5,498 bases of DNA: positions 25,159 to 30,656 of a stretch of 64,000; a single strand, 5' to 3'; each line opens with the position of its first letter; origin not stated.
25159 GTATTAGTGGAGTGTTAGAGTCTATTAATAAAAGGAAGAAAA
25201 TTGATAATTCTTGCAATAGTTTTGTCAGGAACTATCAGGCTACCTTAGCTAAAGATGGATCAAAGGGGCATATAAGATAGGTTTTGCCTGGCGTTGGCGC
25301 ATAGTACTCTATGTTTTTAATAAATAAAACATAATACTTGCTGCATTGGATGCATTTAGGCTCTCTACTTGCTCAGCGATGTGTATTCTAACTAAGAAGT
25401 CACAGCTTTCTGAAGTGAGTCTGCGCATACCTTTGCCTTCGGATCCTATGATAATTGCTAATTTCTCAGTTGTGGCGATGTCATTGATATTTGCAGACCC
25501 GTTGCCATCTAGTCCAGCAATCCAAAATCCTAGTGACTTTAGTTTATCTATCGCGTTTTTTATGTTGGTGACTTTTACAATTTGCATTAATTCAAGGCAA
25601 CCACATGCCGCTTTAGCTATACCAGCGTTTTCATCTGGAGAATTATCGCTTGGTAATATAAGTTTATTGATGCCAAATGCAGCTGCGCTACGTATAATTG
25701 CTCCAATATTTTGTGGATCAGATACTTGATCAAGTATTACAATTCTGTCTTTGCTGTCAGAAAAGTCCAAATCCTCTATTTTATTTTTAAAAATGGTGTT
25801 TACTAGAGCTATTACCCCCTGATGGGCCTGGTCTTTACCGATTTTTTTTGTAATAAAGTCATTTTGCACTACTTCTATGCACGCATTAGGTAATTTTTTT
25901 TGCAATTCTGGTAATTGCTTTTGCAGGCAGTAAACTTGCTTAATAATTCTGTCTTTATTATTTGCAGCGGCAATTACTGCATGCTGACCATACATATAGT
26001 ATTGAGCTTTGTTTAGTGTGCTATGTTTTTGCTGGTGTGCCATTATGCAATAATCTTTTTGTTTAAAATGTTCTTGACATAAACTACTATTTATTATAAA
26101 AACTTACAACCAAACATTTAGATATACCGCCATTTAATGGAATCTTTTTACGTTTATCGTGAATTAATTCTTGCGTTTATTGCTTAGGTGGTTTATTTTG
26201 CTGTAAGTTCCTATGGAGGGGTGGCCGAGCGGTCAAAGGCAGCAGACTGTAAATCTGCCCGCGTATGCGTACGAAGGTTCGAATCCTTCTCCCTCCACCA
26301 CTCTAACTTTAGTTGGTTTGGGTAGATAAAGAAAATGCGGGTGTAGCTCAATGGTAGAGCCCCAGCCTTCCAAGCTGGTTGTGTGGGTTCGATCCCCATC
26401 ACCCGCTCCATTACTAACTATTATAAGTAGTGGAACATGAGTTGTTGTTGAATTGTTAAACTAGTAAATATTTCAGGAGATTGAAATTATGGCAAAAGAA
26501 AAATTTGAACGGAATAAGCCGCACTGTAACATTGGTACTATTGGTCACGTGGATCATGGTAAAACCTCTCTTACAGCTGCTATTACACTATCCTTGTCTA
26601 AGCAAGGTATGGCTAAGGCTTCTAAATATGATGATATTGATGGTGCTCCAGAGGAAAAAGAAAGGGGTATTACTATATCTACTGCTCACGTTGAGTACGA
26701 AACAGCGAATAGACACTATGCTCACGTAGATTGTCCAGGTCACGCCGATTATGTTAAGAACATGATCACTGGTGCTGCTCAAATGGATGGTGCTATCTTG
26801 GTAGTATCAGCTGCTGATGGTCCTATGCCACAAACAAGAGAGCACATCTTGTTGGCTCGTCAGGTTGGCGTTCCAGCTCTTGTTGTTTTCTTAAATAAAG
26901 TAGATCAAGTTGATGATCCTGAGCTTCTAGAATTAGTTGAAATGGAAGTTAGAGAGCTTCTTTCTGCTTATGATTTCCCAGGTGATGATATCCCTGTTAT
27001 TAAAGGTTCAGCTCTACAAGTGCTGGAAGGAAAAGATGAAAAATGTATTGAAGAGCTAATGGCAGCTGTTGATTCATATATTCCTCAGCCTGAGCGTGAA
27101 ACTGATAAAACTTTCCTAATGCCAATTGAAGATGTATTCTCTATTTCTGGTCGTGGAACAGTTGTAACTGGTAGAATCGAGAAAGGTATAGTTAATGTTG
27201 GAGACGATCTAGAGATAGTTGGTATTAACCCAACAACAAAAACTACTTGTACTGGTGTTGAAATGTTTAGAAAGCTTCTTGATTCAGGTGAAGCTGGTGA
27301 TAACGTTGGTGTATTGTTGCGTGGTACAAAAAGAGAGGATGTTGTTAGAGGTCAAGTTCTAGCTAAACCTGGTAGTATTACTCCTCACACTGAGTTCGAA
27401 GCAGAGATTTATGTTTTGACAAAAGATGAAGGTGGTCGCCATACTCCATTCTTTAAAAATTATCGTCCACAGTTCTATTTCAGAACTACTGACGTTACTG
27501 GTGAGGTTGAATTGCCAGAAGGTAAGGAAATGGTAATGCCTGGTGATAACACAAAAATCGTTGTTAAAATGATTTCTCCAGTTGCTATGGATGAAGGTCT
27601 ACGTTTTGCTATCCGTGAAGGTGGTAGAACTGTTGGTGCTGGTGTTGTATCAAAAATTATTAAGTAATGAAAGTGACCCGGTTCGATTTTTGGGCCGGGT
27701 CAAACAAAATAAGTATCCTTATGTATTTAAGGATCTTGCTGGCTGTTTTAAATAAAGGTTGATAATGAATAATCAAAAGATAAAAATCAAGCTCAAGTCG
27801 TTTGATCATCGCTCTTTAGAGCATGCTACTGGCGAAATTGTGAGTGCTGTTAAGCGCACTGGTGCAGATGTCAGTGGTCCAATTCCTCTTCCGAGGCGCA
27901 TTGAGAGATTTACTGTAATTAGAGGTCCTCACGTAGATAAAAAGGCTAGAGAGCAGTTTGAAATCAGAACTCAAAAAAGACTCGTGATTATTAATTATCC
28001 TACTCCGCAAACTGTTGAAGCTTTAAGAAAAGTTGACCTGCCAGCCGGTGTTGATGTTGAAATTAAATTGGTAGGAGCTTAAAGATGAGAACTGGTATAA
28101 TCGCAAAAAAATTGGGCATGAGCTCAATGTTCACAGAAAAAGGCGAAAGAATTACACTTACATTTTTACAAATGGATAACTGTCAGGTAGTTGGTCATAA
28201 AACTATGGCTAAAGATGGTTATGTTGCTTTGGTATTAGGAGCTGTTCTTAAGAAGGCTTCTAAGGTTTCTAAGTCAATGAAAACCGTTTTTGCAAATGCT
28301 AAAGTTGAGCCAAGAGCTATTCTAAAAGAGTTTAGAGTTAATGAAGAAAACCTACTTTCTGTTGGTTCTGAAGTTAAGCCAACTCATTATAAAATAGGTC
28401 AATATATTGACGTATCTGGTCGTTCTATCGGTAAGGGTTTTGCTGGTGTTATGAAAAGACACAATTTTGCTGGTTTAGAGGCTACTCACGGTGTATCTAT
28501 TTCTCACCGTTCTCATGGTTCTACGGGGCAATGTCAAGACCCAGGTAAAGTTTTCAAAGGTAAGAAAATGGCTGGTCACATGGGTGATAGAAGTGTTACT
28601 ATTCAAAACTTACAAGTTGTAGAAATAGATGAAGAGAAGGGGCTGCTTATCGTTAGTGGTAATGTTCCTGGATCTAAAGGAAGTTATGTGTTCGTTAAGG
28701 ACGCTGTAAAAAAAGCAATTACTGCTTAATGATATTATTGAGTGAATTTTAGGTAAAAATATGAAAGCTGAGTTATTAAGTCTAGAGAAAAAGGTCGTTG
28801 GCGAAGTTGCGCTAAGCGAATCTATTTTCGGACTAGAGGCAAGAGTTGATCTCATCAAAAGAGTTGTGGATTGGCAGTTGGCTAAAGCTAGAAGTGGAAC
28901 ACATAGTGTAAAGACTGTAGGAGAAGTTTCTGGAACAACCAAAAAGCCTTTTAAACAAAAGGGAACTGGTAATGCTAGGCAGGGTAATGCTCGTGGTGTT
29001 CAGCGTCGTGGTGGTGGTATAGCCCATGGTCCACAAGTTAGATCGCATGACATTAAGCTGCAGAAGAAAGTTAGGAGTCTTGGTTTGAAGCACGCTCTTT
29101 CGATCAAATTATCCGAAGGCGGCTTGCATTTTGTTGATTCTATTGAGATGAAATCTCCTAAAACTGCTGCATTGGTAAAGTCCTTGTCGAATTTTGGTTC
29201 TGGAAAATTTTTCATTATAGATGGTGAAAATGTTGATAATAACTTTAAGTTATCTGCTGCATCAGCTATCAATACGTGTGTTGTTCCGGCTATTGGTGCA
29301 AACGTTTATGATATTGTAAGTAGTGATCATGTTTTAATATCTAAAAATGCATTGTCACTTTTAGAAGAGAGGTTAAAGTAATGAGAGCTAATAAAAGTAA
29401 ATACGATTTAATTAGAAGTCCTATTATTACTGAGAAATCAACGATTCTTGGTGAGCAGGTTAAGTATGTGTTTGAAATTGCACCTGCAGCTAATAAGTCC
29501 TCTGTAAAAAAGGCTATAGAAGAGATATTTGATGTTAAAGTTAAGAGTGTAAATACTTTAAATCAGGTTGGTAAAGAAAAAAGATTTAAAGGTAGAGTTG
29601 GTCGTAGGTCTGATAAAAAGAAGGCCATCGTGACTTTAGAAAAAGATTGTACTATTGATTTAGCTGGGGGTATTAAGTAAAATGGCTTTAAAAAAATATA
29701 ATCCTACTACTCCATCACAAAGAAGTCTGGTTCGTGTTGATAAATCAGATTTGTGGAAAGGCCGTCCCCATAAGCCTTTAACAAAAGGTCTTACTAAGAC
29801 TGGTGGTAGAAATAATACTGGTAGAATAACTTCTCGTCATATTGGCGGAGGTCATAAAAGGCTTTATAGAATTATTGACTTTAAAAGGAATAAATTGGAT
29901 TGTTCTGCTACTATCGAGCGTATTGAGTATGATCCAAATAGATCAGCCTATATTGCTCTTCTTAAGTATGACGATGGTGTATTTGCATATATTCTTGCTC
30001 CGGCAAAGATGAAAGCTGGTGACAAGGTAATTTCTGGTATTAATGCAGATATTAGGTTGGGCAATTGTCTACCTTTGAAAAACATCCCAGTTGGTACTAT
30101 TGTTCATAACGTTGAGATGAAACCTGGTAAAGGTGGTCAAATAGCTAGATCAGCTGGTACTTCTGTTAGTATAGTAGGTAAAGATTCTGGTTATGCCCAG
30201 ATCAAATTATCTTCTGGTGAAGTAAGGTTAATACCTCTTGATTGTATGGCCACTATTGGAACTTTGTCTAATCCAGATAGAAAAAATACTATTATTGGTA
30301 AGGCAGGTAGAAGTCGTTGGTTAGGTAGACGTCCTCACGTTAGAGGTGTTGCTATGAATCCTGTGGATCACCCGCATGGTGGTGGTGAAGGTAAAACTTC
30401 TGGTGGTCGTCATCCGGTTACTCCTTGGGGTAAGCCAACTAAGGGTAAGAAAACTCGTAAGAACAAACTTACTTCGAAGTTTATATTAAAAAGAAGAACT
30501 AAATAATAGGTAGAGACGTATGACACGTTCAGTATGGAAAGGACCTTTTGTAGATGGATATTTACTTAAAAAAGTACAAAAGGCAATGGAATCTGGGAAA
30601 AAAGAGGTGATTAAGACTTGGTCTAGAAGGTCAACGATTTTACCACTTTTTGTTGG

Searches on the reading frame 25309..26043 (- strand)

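Call 57: search_protein_families(library=ncbifam, proteins=[window:25309-26043:-], max_evalue=0.00001)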
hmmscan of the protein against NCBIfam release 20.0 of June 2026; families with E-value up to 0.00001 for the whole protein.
window:25309-26043:- (244 aa): 9 families
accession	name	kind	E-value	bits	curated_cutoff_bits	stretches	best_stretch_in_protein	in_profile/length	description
TIGR00186.1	rRNA_methyl_3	equivalog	1.6e-54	184.9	160.15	1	14-243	2-237/240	23S rRNA (guanosine(2251)-2'-O)-methyltransferase RlmB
NF008386.0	PRK11181.1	equivalog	1e-43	149.4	366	1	16-240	4-236/244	23S rRNA (guanosine(2251)-2'-O)-methyltransferase RlmB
NF008117.0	PRK10864.1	equivalog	5.2e-25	88.4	267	1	17-239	109-335/344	tRNA/rRNA methyltransferase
NF008295.0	PRK11081.1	equivalog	1.1e-14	54.5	227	1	90-240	10-159/230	tRNA (guanosine(18)-2'-O)-methyltransferase TrmH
NF000477.1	NshR_TsnR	equivalog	1.9e-14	53.7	425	1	67-239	86-257/266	NshR/TsnR family 23S rRNA methyltransferase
TIGR00050.1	rRNA_methyl_1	subfamily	4.2e-12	46.4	167.15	0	191-242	102-153/233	TrmJ/YjtD family RNA methyltransferase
TIGR00185.1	tRNA_yibK_trmL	equivalog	1.5e-11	44.4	190.6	1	106-240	8-142/154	tRNA (uridine(34)/cytosine(34)/5-carboxymethylaminomethyluridine(34)-2'-O)-methyltransferase TrmL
NF000035.1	nosihep_NshR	exception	1.6e-08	34.3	500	1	93-238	110-256/274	NshR family nosiheptide/thiostrepton resistance 23S rRNA methyltransferase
NF041077.1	tRNAmeth_TrmJ_Sulfolob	equivalog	8.4e-07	28.8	350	1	109-241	11-150/229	tRNA (cytidine-2'-O-)-methyltransferase TrmJ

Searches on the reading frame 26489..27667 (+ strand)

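Call 57: search_protein_families(library=ncbifam, proteins=[window:26489-27667:+], max_evalue=0.00001)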
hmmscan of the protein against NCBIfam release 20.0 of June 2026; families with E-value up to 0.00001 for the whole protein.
window:26489-27667:+ (392 aa): 35 families (the best 25 are shown)
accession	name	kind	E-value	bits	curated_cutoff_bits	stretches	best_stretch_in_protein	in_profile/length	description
NF009372.0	PRK12735.1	subfamily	1.5e-229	761.5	479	1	1-392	1-396/396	elongation factor Tu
NF000766.0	PRK00049.1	subfamily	4.3e-228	756.7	449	1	1-392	1-396/396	elongation factor Tu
TIGR00485.1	EF-Tu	equivalog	3.3e-225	747.2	522.4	1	1-392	1-394/394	elongation factor Tu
NF009373.0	PRK12736.1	subfamily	2.3e-223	741.1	452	1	1-391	1-393/394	elongation factor Tu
NF008969.0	PRK12317.1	subfamily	4.1e-72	243.1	502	1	8-390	3-421/426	elongation factor 1-alpha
TIGR00483.1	EF-1_alpha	equivalog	4.9e-59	199.9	540.1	1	8-390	3-422/427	translation elongation factor EF-1 subunit alpha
TIGR00475.1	selB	equivalog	2.1e-54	185.2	242.25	1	14-298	2-264/581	selenocysteine-specific translation elongation factor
TIGR03680.1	eif2g_arch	equivalog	1.6e-36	126.4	514.5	1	9-312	2-332/407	translation initiation factor IF-2 subunit gamma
NF003077.0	PRK04000.1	equivalog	6.1e-36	124.5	315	1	7-317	4-341/412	translation initiation factor IF-2 subunit gamma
TIGR01394.1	TypA_BipA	equivalog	1.2e-30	106.3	757.3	1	14-252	3-244/594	translational GTPase TypA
NF004035.0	PRK05506.1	subfamily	5.5e-29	100.9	715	1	50-311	79-341/632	bifunctional sulfate adenylyltransferase subunit 1/adenylylsulfate kinase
TIGR02034.1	CysN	subfamily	5.2e-28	98.2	336.1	1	50-311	55-317/406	sulfate adenylyltransferase, large subunit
NF003478.0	PRK05124.1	equivalog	4.4e-26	91.5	590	1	50-310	82-343/475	sulfate adenylyltransferase subunit CysN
NF007583.0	PRK10218.1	equivalog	2.8e-24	85.1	1260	1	14-256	7-252/607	ribosome-dependent GTPase TypA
NF012153.1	tet_protect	equivalog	4.1e-23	81.5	775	1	14-141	2-130/614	tetracycline resistance ribosomal protection protein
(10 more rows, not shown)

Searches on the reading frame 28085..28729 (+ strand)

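Call 81: search_protein_families(library=pfam, proteins=[window:28085-28729:+], max_evalue=1e-8)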
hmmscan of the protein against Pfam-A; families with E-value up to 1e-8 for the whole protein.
window:28085-28729:+ (214 aa): 1 family
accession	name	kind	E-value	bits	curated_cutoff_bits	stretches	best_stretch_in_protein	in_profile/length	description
PF00297.29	Ribosomal_L3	-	7.3e-13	48.7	22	1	40-183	152-290/369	Ribosomal protein L3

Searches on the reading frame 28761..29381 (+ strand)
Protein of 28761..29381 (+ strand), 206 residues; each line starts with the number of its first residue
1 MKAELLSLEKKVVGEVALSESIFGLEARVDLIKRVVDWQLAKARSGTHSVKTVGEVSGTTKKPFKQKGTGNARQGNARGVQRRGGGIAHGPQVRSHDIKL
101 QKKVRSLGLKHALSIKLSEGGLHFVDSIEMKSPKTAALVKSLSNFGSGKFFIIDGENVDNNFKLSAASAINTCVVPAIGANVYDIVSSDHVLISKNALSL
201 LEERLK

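Call 81: search_protein_families(library=pfam, proteins=[window:28761-29381:+], max_evalue=1e-8)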
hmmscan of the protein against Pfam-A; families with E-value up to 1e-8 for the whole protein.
window:28761-29381:+ (206 aa): 1 family
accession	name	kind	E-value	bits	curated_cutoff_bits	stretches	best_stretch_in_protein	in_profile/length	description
PF00573.27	Ribosomal_L4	-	6.9e-59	199.1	25.8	1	16-204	1-190/190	Ribosomal protein L4/L1 family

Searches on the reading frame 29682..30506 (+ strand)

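Call 81: search_protein_families(library=pfam, proteins=[window:29682-30506:+], max_evalue=1e-8)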
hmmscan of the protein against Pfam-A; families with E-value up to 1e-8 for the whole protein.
window:29682-30506:+ (274 aa): 2 families
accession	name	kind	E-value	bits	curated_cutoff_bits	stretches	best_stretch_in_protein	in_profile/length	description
PF03947.24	Ribosomal_L2_C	-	2e-59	199.6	33.7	1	126-250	2-126/126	Ribosomal Proteins L2, C-terminal domain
PF00181.30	Ribosomal_L2_N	-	2.4e-36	124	23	1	42-118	1-77/77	Ribosomal Proteins L2, RNA binding N-terminal domain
